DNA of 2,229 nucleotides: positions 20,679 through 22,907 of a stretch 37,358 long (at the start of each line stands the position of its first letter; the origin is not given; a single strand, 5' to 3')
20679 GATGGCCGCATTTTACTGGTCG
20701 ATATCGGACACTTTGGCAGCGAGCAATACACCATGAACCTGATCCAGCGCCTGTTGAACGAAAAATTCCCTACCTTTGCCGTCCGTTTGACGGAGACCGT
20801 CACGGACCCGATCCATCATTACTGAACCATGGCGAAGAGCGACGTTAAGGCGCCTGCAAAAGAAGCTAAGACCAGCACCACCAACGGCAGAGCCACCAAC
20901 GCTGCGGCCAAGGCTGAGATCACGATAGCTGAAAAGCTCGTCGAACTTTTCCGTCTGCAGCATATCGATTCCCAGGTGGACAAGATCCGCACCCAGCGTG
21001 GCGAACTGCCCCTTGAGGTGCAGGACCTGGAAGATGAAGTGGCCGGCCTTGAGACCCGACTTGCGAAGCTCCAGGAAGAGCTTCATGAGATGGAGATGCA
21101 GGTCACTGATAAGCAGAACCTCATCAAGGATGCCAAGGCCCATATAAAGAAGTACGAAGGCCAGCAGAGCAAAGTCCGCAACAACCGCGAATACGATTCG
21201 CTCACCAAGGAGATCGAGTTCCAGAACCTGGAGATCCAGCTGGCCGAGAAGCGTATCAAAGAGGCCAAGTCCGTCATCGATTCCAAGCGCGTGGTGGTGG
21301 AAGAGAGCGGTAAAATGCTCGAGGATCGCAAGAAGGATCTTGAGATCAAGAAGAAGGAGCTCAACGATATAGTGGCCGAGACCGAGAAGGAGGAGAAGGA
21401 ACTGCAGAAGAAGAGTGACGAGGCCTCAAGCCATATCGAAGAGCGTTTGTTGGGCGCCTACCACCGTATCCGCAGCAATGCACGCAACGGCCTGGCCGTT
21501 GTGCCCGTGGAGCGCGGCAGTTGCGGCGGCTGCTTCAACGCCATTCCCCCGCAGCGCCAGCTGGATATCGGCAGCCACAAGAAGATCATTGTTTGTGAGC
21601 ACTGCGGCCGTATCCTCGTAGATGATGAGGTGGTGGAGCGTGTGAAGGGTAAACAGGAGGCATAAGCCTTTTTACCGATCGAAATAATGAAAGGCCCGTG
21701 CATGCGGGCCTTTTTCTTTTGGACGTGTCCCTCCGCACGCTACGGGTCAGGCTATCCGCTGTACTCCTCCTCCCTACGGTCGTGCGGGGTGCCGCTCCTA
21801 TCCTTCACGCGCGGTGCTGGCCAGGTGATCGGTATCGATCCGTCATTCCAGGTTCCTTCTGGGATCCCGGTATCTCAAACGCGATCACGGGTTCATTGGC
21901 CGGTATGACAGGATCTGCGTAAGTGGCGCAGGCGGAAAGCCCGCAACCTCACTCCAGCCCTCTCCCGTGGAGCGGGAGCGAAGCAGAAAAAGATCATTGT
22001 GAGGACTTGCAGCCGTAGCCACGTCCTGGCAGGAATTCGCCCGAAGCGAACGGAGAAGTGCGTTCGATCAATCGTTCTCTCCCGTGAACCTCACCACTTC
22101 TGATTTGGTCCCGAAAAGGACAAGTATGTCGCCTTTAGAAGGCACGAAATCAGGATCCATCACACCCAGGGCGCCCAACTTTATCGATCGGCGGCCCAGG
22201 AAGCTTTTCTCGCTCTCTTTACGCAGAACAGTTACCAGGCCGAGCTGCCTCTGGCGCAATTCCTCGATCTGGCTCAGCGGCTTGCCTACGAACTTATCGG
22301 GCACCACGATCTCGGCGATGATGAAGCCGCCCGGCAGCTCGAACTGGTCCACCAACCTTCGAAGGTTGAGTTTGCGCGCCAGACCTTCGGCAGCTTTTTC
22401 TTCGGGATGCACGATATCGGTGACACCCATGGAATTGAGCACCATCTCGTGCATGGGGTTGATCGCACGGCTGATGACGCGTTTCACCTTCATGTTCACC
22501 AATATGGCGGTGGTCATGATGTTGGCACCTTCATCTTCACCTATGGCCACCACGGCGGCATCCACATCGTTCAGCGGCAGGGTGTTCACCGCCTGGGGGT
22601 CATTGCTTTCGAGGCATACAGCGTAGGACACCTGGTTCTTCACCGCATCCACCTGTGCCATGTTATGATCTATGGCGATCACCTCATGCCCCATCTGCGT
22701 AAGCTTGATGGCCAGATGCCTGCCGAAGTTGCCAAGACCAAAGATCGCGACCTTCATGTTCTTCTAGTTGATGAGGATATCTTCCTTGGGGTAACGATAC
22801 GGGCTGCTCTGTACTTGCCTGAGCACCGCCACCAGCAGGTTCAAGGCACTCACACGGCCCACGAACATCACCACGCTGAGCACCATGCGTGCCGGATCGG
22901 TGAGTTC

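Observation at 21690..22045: Composite, inverted-arm structured repeat fills the convergent zinc-ribbon/trkA gap and is homologous to the element at 29198-29545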

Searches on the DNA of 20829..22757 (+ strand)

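Call 9: search_rna_families(source=window, start=21400, end=22300, threshold=evalue, max_evalue=10)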
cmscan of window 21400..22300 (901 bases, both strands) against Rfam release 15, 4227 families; matches with E-value up to 10: 13.
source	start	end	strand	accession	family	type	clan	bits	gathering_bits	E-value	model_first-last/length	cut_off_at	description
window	21741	21826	-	RF01705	Flavo-1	Gene; sRNA;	-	27.9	42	0.0013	1-76/76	no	Flavo-1 RNA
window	21688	21722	+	RF00489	ctRNA_p42d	Gene; antisense;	-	23.3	50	0.019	1-46/46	no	ctRNA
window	21651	21742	-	RF01770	rimP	Cis-reg; leader;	-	22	47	0.57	1-102/102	no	Gammaprotebacteria rimP leader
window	21616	21717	+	RF00512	Leu_leader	Cis-reg; leader;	-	21.4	50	0.083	1-148/148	no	Leucine operon leader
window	21511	21558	-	RF00978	mir-638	Gene; miRNA;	-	21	87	3.2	1-93/93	no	mir-638 microRNA precursor family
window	21672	21744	-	RF02621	BSnc120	Gene; sRNA;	-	18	114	0.54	1-88/88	no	Brucella sRNA 120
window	21625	21717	+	RF00513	Trp_leader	Cis-reg; leader;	-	16.4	41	2.4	1-100/100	no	Tryptophan operon leader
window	21473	21555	-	RF04175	mir-1260b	Gene; miRNA;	-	15.9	81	5.2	1-108/108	no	mir-1260b microRNA precursor family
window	21616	21712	+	RF02236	asX2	Gene; sRNA;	-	14.6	70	5.4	1-87/87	no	Xanthomonas sRNA asX2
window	21614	21660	+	RF00593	snoU83B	Gene; snRNA; snoRNA; CD-box;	-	14.4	35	8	1-94/94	no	Small nucleolar RNA U83B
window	21750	21775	-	RF01309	sR60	Gene; snRNA; snoRNA; CD-box;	CL00132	13.5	50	4.5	1-55/55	no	Small nucleolar RNA sR60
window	21707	21793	-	RF01696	Chlorobi-1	Gene; sRNA;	-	13.4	50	1.5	1-67/67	no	Chlorobi-1 RNA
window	21712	21785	+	RF02791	CcsR1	Gene; sRNA;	-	12.2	65.3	6.2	1-83/83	no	Conserved CCUCCUCCC motif stress-induced RNA 1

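Call 10: search_rna_families(source=window, start=21680, end=22070, threshold=evalue, max_evalue=10, show_alignments=3)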
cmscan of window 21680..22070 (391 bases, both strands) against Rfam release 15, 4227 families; matches with E-value up to 10: 13.
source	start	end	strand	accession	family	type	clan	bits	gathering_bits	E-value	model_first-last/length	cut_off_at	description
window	21741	21826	-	RF01705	Flavo-1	Gene; sRNA;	-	27.9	42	0.00059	1-76/76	no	Flavo-1 RNA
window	21688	21722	+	RF00489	ctRNA_p42d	Gene; antisense;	-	23.3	50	0.0082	1-46/46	no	ctRNA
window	21680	21717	+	RF00512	Leu_leader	Cis-reg; leader;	-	16.1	50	0.86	110-148/148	5'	Leucine operon leader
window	21750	21775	-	RF01309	sR60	Gene; snRNA; snoRNA; CD-box;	CL00132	13.5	50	2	1-55/55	no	Small nucleolar RNA sR60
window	21707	21793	-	RF01696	Chlorobi-1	Gene; sRNA;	-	13.4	50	0.64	1-67/67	no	Chlorobi-1 RNA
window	21680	21717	+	RF00513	Trp_leader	Cis-reg; leader;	-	13.1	41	7.8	60-100/100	5'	Tryptophan operon leader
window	21685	21795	-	RF00506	Thr_leader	Cis-reg; leader;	-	12.9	55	9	1-118/118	no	Threonine operon leader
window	21691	21787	-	RF02236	asX2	Gene; sRNA;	-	12.7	70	6.4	1-87/87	no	Xanthomonas sRNA asX2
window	21680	21718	+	RF00506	Thr_leader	Cis-reg; leader;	-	12.7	55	10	73-118/118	5'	Threonine operon leader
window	21758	21780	+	RF02344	ar14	Gene; sRNA;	-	12.6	58.8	4.7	51-73/123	no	Alphaproteobacterial ar14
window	21712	21785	+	RF02791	CcsR1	Gene; sRNA;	-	12.2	65.3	2.7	1-83/83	no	Conserved CCUCCUCCC motif stress-induced RNA 1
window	21680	21712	+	RF02236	asX2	Gene; sRNA;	-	12.2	70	8.8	57-87/87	5'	Xanthomonas sRNA asX2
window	21680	21726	+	RF00519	suhB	Gene; sRNA;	CL00108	12.1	41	7.4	30-77/77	5'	Makes More Granules Regulator RNA (mmgR)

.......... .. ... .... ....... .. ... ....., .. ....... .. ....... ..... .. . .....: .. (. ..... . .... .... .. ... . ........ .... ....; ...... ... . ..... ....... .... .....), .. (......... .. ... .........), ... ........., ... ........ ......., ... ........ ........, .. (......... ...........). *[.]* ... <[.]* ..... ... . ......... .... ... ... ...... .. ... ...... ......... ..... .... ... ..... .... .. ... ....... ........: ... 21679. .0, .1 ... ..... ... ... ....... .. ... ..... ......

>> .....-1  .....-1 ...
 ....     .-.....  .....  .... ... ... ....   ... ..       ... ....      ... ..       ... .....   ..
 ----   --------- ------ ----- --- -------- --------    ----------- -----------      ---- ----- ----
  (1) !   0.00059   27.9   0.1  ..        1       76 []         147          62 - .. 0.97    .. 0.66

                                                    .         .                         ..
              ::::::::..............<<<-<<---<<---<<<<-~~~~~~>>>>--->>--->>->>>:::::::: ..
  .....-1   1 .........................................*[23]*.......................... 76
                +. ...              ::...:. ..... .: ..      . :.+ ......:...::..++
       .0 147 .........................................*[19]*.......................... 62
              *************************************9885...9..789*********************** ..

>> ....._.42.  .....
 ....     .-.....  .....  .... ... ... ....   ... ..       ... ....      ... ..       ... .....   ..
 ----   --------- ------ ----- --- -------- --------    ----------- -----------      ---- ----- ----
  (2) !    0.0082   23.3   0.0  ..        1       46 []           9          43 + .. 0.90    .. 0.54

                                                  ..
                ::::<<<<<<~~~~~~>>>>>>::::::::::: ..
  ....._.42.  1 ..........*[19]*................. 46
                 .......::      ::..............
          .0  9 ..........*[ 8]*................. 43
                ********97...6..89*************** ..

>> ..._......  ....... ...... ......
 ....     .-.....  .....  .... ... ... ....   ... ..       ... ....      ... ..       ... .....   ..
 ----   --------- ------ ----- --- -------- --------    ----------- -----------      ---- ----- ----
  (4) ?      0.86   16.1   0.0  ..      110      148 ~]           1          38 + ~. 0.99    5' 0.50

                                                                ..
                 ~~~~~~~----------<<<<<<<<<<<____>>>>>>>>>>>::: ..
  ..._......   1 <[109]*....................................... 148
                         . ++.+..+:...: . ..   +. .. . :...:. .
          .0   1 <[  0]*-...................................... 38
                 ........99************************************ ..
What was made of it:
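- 21717..21814 (-): Unit A2, the diverged left arm of doublet A. Its 3' end (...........) abuts the Zn-ribbon gene terminator. Rfam Flavo-1 gives 27.9 bits at 21741-21826, below the gathering score of 42 (call 10).
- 21688..21717 (+): Terminator-like hairpin plus T-run of the Zn-ribbon gene. It is not part of the element; it marks the left insertion boundary. Terminator-like sub-threshold Rfam matches are in call 10.
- On Flavo-1 (Rfam RF01705): The best is 27.9 bits for A2 (call 10). The Flavo-1 consensus alignment (call 10) matches model R1's rod.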

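Call 23: search_rna_families(sources=[L047, L072, L079, L057, L005, L011, L010, L043, L012, L033, L006, L015, L019, L027, L083, L085, L101, L110], threshold=gathering)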
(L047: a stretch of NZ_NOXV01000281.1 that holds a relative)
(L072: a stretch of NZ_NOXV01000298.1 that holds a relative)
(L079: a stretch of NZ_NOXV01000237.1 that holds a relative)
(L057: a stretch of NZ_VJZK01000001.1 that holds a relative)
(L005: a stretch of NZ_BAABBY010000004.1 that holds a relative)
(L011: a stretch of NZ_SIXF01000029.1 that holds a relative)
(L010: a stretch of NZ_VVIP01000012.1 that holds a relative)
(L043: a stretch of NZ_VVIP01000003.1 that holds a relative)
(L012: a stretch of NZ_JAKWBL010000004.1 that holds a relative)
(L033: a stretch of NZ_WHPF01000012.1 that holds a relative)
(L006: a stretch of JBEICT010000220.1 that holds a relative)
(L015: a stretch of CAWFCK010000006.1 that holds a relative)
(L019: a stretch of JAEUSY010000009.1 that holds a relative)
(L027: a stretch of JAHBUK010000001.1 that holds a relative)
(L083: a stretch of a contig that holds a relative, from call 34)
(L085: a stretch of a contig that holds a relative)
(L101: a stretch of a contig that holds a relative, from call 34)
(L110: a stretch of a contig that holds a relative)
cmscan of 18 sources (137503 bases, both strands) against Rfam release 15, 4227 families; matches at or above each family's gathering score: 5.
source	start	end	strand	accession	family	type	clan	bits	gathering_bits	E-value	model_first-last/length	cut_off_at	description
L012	7584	7658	-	RF00005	tRNA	Gene; tRNA;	CL00001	70.8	29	4.1e-13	1-71/71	no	tRNA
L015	144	215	-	RF00005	tRNA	Gene; tRNA;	CL00001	63.4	29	4.4e-11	1-71/71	no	tRNA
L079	1389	1467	-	RF01705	Flavo-1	Gene; sRNA;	-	54.8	42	8.4e-09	1-76/76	no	Flavo-1 RNA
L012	5858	5932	-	RF00005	tRNA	Gene; tRNA;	CL00001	54.7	29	1.1e-08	1-71/71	no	tRNA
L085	5145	5226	-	RF01705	Flavo-1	Gene; sRNA;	-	46.6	42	1.5e-06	1-76/76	no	Flavo-1 RNA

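Call 34: search_with_rna_model(model_id=R1, sources=[L003, L004, L005, L006, L007, L008, L009, L010, L011, L012, L013, L014, L015, L016, L017, L018, L019, L020, L021, L022, L023, L024, L025, L026, L027, L028, L029, L030, L031, L032, L033, L034, L035, L036, L037, L038, L039, L040, L041, L042, L043, L044, L045, L046, L047, L048, L049, L050, L051, L052, L053, L054, L055, L056, L057, L058, L059, L060, L061, L062, L063, L064, L065, L066, L067, L068, L069, L070, L071, L072, L073, L074, L075, L076, L077, L078, L079, L080, L081, L082, L083, L084, L085, L086, L087, L088, L089, L090, L091, L092, L093, L094, L095, L096, L097, L098, L099, L100, L101, L102], max_evalue=0.001, make_alignment=true)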
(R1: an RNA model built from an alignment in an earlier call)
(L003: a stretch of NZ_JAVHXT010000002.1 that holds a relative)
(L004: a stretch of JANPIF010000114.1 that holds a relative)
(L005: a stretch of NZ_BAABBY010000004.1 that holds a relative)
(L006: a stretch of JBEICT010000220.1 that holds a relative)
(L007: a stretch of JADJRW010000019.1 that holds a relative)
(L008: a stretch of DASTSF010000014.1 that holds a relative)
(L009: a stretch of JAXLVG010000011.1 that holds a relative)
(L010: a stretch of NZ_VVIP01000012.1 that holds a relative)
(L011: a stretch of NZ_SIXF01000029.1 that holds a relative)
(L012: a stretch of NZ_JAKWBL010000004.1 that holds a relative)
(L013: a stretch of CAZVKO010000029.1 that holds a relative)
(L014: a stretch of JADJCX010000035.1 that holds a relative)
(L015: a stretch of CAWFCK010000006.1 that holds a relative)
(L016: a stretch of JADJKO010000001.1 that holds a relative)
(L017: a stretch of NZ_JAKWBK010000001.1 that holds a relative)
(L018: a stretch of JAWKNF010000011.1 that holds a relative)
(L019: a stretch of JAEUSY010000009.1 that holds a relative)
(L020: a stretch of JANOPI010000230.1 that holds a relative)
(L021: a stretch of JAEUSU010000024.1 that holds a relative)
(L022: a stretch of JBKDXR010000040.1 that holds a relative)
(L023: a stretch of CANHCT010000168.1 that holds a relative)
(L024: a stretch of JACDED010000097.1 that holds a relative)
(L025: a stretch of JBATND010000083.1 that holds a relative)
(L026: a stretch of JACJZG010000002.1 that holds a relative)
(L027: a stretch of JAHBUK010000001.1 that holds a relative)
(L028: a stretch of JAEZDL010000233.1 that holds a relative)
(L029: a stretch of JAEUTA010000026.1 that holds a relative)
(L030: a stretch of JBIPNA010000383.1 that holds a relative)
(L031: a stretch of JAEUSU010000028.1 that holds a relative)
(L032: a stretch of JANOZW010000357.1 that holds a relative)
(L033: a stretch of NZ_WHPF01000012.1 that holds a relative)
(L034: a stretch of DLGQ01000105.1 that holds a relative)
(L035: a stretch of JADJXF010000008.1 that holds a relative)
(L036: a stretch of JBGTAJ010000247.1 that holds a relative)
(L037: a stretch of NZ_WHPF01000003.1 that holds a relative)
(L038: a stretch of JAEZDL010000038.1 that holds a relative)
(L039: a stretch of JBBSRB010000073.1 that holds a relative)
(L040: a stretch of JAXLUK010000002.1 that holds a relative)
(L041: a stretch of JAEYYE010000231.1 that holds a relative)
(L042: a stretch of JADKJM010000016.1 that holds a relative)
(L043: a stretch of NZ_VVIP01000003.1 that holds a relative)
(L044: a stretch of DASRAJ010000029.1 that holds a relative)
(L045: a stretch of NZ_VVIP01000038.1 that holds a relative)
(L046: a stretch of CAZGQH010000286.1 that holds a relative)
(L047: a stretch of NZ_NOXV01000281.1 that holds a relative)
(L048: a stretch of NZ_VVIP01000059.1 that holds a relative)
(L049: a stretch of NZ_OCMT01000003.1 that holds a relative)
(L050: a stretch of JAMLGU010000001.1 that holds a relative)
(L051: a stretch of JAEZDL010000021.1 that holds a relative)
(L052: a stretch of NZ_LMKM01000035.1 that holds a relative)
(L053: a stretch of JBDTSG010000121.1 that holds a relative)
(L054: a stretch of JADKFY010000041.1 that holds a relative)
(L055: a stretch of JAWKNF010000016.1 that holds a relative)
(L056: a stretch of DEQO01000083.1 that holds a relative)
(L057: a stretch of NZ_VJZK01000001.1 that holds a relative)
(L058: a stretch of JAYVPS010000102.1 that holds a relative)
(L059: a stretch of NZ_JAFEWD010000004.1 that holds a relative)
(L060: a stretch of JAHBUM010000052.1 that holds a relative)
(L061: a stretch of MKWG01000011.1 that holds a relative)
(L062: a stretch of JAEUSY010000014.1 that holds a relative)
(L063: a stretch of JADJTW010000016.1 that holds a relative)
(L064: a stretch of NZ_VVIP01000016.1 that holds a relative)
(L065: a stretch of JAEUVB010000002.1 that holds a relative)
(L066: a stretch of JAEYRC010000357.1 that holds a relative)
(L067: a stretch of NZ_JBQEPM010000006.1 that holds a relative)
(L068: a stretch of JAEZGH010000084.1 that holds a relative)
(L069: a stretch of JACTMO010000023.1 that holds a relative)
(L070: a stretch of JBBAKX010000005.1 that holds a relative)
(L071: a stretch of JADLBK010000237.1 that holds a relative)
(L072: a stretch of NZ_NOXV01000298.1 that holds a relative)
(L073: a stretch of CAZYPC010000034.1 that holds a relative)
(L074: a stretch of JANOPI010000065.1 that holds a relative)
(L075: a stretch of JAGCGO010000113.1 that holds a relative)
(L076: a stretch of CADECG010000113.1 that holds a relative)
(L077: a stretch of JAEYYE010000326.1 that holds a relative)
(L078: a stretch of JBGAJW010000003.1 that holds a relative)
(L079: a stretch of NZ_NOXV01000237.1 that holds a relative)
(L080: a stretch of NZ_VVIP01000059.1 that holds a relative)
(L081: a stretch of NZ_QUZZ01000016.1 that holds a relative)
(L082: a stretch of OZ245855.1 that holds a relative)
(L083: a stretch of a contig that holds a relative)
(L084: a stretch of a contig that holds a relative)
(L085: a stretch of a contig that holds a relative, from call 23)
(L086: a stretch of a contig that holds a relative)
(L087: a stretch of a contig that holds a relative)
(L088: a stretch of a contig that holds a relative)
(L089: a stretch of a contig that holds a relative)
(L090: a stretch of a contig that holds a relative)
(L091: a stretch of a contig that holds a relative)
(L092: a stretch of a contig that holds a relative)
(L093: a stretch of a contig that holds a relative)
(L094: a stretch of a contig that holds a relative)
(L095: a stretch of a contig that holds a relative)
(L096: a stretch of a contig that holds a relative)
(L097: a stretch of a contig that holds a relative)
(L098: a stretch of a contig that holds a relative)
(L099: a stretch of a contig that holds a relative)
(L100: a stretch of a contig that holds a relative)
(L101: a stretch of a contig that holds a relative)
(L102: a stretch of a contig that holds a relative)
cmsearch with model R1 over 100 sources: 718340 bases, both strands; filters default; matches with E-value up to 0.001: 122.
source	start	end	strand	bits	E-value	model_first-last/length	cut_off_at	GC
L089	782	890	+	112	3.3e-29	1-107/107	no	0.65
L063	1797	1905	+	110.9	6.9e-29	1-107/107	no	0.65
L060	77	185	-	110.3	1.1e-28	1-107/107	no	0.66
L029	6376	6484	+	109.3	2.1e-28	1-107/107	no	0.65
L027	7189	7297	+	109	2.6e-28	1-107/107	no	0.63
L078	2072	2183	-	107.5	7.1e-28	1-107/107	no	0.64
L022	1056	1162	-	106.5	1.4e-27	1-107/107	no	0.64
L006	2925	3033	+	106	1.9e-27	1-107/107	no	0.65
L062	322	431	-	105.3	3e-27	1-107/107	no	0.64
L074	2246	2352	-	105.1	3.6e-27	1-107/107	no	0.64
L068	4855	4963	+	104.3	5.9e-27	1-107/107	no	0.63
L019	5465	5576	+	104.3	5.9e-27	1-107/107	no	0.67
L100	2128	2234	+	104.1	6.7e-27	1-107/107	no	0.63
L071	2678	2784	+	104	7.6e-27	1-107/107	no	0.66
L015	6429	6536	+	103.5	1e-26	1-107/107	no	0.66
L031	2184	2295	-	103.4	1.1e-26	1-107/107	no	0.66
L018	6507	6613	-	102.1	2.7e-26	1-107/107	no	0.64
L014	2857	2963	-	101.8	3.3e-26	1-107/107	no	0.63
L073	2662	2768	+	100.6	7.1e-26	1-107/107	no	0.63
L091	1716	1824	+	100.1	1e-25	1-107/107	no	0.66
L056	3226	3332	+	99.2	1.8e-25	1-107/107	no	0.66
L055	3830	3938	+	98.6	2.8e-25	1-107/107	no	0.66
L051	1439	1545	-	97.5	5.8e-25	1-107/107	no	0.69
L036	886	992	-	97.3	6.7e-25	1-107/107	no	0.64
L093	5834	5969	+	93.1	1.1e-23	1-107/107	no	0.65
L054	1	101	+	93.1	1.1e-23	6-107/107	5'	0.64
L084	1581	1683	-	91.7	2.8e-23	1-107/107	no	0.66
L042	5054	5172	-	91.6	3e-23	1-107/107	no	0.66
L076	7869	7975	+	91.1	4.4e-23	1-107/107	no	0.65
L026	1034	1159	-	90.6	6.1e-23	1-107/107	no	0.68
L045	7554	7668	+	90.4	6.6e-23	1-107/107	no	0.62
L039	3555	3652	-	89.4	1.4e-22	1-107/107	no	0.58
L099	1341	1447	+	88.7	2.1e-22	1-107/107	no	0.64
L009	520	622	+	87.3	5.4e-22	1-107/107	no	0.66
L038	355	449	-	87.3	5.6e-22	1-107/107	no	0.61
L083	2216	2358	-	87.1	6.2e-22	1-107/107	no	0.48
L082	5100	5238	+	86.4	1e-21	1-107/107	no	0.55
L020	64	167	-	86.2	1.2e-21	1-107/107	no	0.63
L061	3167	3306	+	85.6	1.7e-21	1-107/107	no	0.55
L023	1436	1534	-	85.6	1.7e-21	1-107/107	no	0.65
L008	1283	1393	+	85.3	2.1e-21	1-107/107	no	0.59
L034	5047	5150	+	84.9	2.7e-21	1-107/107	no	0.62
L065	2872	3009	+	84.5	3.6e-21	1-107/107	no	0.55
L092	2895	3006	-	83.9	5.3e-21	1-107/107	no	0.64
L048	1056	1165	-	83.4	7.8e-21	1-107/107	no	0.63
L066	5481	5585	+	83.3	8.1e-21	1-107/107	no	0.6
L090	7151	7244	-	82.5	1.4e-20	1-107/107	no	0.56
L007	5345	5468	-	82.4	1.5e-20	1-107/107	no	0.69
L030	2368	2470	+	82.2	1.7e-20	1-107/107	no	0.65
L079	486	598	+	82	1.9e-20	1-107/107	no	0.65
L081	2292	2430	+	82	2e-20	1-107/107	no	0.59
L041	7230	7351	-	81.9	2e-20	1-107/107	no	0.7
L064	4989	5091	+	81.8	2.3e-20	1-107/107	no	0.66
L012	4098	4222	-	79.9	8.1e-20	1-107/107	no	0.58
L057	6194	6299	+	78.9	1.6e-19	1-107/107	no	0.54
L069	1524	1632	-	78.7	1.8e-19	1-107/107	no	0.62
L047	5093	5187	-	78.5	2e-19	1-107/107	no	0.66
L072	5014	5108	-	78.5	2e-19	1-107/107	no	0.66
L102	264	418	+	78.2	2.5e-19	1-107/107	no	0.68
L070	5507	5612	+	77.9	3.1e-19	1-107/107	no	0.63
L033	3950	4044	+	77.4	4.2e-19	1-107/107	no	0.54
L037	1912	2005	-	76.8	6.3e-19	1-107/107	no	0.63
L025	4005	4113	+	76.5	7.7e-19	1-107/107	no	0.64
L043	7565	7680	-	72.6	1.1e-17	1-107/107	no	0.58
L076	4823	4924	-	72.3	1.3e-17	1-107/107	no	0.63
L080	1306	1396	+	72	1.6e-17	1-107/107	no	0.6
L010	5840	5956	-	71.6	2.1e-17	1-107/107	no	0.55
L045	4193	4305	-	69.3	9.8e-17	1-107/107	no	0.62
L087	7334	7442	+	69.2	1.1e-16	1-107/107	no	0.5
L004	3760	3868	-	69.1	1.1e-16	1-107/107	no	0.5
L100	3990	4089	-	69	1.2e-16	1-107/107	no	0.67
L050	3657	3768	-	68.8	1.4e-16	1-107/107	no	0.56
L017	3269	3408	+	68.8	1.4e-16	1-107/107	no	0.56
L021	2892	2991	+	68.7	1.5e-16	1-107/107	no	0.7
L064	1608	1722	-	68.2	2.1e-16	1-107/107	no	0.61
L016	4710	4818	-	67.4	3.6e-16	1-107/107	no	0.67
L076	6460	6554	-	67.2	4e-16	1-107/107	no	0.66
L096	841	953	-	66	9e-16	1-107/107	no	0.61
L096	1114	1236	+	64.6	2.3e-15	1-107/107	no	0.59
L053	2908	3007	-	61.9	1.4e-14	1-107/107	no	0.62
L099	253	376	-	59.9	5.5e-14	1-107/107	no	0.54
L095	6855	6978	+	58.5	1.4e-13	1-107/107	no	0.71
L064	3687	3796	-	57.6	2.5e-13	1-107/107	no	0.63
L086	496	644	-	57.1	3.6e-13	1-107/107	no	0.66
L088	3962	4055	+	56.7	4.7e-13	1-107/107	no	0.52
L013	999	1111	+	56.4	5.8e-13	1-107/107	no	0.6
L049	5037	5120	+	56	7.3e-13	1-107/107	no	0.5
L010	2936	3052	+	55.6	9.7e-13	1-107/107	no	0.69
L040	2518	2645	-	55.6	1e-12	1-107/107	no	0.73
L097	4392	4481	-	55.1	1.3e-12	1-107/107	no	0.51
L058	2568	2664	-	54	2.9e-12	1-107/107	no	0.59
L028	512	607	+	53.2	5e-12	1-107/107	no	0.62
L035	1419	1549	+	53.1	5.1e-12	1-107/107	no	0.67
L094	6037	6164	-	53.1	5.1e-12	1-107/107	no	0.73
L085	5111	5222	-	52.4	8.2e-12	1-107/107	no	0.43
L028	348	474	-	52.2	9.7e-12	1-107/107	no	0.68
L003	3611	3720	-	50.8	2.5e-11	1-107/107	no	0.46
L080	6913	7034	+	50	4.2e-11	1-107/107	no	0.56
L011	5574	5674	-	49.7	5e-11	1-107/107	no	0.5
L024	2177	2266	-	48.1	1.5e-10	1-107/107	no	0.58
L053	6643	6736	+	47.9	1.7e-10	1-107/107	no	0.67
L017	7872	7981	-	47.3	2.6e-10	1-107/107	no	0.66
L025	651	763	-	46.8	3.7e-10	1-107/107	no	0.65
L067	3660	3760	+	46.8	3.7e-10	1-107/107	no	0.51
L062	1037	1138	-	45.7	7.7e-10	1-107/107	no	0.59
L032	4701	4772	-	45.2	1e-09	11-75/107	no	0.56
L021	877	971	-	44.5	1.7e-09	1-107/107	no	0.63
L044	4461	4569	-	41.7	1.1e-08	1-107/107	no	0.55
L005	6602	6695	+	40.2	3e-08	1-107/107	no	0.56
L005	3265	3350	+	36.9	2.8e-07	1-107/107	no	0.51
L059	2417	2534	-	35.9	5.4e-07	1-107/107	no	0.53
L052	957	1037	+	35.8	5.8e-07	1-107/107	no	0.52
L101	327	425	+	35.7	6.4e-07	1-107/107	no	0.48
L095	281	495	-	33.3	3.1e-06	1-107/107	no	0.53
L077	2593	2693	-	33.1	3.6e-06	1-107/107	no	0.58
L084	4477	4613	+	32.8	4.4e-06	1-107/107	no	0.64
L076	7147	7245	+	31.9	8e-06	1-107/107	no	0.66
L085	2300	2358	+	31.5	1e-05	13-73/107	no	0.47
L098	6161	6213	-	31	1.5e-05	16-70/107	no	0.51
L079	1355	1467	-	28.8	6.6e-05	1-107/107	no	0.66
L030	1967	2072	-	28.8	6.6e-05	1-107/107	no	0.69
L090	7261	7399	+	24.8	0.00096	1-107/107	no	0.53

Alignment A2: 122 matches aligned to the model, 296 columns, each read 5' to 3' on its own strand. Consensus structure (alignment columns), stored with it:
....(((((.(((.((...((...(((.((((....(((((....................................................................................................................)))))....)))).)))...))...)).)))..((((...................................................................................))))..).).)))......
